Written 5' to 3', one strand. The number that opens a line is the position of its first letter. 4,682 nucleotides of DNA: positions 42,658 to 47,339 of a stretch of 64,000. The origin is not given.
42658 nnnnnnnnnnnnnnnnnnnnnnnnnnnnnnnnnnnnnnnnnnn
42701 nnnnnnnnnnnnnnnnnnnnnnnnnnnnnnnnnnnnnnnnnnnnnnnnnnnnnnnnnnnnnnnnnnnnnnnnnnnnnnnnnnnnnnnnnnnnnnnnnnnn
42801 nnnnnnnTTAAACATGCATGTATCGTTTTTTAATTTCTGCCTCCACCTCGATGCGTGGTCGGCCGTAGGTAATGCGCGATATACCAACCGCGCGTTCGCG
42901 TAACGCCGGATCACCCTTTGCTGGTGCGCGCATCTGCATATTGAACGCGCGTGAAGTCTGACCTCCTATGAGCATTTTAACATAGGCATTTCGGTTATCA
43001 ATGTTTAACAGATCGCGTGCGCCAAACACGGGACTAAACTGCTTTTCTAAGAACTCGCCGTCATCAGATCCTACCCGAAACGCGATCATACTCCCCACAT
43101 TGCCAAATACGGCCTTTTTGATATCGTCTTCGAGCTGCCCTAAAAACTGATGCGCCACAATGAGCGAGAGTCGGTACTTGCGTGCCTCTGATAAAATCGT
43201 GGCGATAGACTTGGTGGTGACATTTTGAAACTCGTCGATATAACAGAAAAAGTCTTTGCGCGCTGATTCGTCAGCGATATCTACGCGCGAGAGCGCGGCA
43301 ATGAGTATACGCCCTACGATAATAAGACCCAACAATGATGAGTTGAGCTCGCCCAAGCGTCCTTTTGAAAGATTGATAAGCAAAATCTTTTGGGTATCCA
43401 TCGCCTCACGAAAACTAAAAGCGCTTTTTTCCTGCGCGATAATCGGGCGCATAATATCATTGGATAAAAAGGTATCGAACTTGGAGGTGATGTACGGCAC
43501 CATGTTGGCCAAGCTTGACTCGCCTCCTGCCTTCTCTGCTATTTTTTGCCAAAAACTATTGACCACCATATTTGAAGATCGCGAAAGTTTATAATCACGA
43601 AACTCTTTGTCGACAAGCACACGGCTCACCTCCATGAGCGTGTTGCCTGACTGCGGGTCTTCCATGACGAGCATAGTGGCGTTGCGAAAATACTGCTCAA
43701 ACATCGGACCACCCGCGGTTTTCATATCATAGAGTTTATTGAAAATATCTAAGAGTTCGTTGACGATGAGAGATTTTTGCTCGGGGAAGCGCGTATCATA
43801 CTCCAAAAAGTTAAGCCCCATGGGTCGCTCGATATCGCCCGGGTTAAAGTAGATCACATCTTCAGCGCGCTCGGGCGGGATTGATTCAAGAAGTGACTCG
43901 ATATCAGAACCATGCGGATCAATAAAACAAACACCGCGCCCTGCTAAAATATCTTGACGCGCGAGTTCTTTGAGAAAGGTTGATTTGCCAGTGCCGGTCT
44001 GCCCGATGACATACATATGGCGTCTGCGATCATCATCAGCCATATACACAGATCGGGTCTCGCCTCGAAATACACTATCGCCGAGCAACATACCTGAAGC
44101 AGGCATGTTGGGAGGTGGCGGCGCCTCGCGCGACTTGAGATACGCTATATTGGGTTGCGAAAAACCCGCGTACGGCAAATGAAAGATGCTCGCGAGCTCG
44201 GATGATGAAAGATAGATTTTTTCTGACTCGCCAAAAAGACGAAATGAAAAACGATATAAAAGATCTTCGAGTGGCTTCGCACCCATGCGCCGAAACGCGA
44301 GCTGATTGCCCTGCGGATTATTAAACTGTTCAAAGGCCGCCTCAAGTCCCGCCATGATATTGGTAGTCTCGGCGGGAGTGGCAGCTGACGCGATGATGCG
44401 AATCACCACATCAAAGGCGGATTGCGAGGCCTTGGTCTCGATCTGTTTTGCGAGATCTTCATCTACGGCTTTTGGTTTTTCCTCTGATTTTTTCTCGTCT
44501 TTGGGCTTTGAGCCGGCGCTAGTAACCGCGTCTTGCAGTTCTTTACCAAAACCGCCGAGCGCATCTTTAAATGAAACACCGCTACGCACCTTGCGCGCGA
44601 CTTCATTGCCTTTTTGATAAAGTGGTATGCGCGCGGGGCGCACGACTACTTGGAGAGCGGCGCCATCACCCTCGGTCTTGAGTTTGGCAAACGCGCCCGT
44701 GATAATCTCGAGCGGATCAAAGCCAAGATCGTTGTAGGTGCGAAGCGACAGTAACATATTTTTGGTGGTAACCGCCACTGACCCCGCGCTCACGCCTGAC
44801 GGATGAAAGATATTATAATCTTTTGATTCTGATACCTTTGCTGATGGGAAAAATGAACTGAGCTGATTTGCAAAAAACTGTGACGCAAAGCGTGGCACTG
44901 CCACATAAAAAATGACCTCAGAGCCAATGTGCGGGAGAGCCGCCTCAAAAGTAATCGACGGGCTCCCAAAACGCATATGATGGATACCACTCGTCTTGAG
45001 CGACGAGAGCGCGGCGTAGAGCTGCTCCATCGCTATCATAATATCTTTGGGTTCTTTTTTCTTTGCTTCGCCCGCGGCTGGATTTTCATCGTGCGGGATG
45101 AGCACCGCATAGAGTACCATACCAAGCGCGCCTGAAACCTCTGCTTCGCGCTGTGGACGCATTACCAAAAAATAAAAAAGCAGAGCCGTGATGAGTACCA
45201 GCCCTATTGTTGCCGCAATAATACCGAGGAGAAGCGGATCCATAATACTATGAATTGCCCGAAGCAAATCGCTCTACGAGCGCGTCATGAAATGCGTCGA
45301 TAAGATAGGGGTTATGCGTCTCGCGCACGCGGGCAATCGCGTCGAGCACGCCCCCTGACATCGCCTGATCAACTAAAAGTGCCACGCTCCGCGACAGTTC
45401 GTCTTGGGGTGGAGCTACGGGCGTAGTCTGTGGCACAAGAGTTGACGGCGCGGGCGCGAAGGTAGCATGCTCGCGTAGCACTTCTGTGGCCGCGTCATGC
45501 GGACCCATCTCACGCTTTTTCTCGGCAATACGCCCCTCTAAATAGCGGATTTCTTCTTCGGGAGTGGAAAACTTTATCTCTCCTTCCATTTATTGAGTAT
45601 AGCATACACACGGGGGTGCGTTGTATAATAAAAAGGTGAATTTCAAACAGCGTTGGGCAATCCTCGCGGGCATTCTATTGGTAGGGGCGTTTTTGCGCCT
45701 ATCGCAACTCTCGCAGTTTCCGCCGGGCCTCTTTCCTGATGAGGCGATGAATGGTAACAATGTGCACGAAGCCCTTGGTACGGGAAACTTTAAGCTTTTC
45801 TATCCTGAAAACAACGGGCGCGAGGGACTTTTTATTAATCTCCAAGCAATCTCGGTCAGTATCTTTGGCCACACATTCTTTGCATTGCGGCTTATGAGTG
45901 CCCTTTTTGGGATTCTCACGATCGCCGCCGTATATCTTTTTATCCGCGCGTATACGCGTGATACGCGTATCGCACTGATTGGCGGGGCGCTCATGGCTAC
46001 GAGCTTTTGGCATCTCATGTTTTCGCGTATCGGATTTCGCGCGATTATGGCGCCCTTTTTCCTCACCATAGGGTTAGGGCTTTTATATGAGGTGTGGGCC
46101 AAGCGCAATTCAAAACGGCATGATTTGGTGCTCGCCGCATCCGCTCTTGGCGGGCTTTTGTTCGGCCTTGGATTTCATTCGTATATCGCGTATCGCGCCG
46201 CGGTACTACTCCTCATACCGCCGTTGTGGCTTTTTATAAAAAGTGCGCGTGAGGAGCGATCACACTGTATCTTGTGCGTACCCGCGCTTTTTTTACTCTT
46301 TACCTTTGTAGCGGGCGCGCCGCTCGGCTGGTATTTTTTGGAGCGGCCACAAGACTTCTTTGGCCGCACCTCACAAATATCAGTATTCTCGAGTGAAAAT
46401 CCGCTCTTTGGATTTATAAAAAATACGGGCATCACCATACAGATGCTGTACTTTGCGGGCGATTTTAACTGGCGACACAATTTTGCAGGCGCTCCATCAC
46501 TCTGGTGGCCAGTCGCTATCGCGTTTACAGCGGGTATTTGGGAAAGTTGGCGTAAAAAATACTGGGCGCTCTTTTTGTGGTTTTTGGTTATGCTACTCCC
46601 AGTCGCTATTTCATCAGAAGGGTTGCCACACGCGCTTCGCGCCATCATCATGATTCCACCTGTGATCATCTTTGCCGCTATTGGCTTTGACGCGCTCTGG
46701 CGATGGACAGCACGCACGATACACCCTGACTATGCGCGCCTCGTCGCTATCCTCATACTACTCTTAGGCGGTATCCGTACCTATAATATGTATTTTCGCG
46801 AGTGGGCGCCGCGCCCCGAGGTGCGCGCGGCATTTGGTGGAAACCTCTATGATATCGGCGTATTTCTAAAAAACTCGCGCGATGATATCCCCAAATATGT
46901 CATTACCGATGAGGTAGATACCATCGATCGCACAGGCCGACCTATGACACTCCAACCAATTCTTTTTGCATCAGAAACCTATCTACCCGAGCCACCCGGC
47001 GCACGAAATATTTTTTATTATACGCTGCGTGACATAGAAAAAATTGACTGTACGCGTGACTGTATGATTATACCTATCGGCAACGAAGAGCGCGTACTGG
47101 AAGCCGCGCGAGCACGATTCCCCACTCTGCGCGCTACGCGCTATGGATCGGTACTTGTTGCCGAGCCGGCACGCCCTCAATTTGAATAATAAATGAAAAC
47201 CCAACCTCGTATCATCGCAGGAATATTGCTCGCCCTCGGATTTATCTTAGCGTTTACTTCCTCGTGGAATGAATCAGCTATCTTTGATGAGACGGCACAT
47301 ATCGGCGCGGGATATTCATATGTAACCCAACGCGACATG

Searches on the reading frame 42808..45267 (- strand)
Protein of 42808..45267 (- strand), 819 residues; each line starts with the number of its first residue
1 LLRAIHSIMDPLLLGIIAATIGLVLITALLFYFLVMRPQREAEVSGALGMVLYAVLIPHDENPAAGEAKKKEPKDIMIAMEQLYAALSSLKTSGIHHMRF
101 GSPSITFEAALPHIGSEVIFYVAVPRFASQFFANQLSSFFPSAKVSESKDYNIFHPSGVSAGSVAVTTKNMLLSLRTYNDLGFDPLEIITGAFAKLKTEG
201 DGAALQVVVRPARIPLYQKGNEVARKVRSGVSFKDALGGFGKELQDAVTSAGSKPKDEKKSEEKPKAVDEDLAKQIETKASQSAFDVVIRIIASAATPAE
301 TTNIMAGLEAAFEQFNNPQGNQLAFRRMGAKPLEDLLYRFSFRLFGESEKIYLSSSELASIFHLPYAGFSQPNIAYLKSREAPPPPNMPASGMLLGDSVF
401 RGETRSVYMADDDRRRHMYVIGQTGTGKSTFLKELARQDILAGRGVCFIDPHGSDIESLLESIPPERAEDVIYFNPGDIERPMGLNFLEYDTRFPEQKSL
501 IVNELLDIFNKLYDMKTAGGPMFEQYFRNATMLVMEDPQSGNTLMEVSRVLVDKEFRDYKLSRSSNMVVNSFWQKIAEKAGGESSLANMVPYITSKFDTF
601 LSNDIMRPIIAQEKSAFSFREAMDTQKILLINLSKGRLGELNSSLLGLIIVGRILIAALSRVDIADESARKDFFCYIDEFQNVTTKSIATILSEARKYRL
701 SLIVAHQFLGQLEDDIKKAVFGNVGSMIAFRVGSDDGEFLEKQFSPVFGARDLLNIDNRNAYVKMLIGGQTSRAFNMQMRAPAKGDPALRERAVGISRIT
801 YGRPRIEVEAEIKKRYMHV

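Call 68: search_protein_families(library=pfam, proteins=[window:42808-45267:-], max_evalue=0.00001)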
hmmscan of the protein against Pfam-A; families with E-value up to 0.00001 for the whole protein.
window:42808-45267:- (819 aa): 2 families
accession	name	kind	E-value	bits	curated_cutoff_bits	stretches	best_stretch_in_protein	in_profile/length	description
PF10412.15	TrwB_AAD_bind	-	2.4e-07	30.4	20.5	1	409-761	9-336/387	Type IV secretion-system coupling protein DNA-binding domain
PF12696.13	TraG-D_C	-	3.9e-06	27.3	22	0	675-753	4-84/126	TraM recognition site of TraD and TraG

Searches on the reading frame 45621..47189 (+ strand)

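Call 68: search_protein_families(library=pfam, proteins=[window:45621-47189:+], max_evalue=0.00001)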
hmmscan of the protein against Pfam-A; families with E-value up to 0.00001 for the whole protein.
window:45621-47189:+ (522 aa): 2 families
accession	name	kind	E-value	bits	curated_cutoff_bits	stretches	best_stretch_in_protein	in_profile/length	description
PF13231.12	PMT_2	-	3.1e-07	31.2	26.1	1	74-214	9-139/160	Dolichyl-phosphate-mannose-protein mannosyltransferase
PF02366.24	PMT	-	1e-06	29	22.7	1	78-206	74-204/245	Dolichyl-phosphate-mannose-protein mannosyltransferase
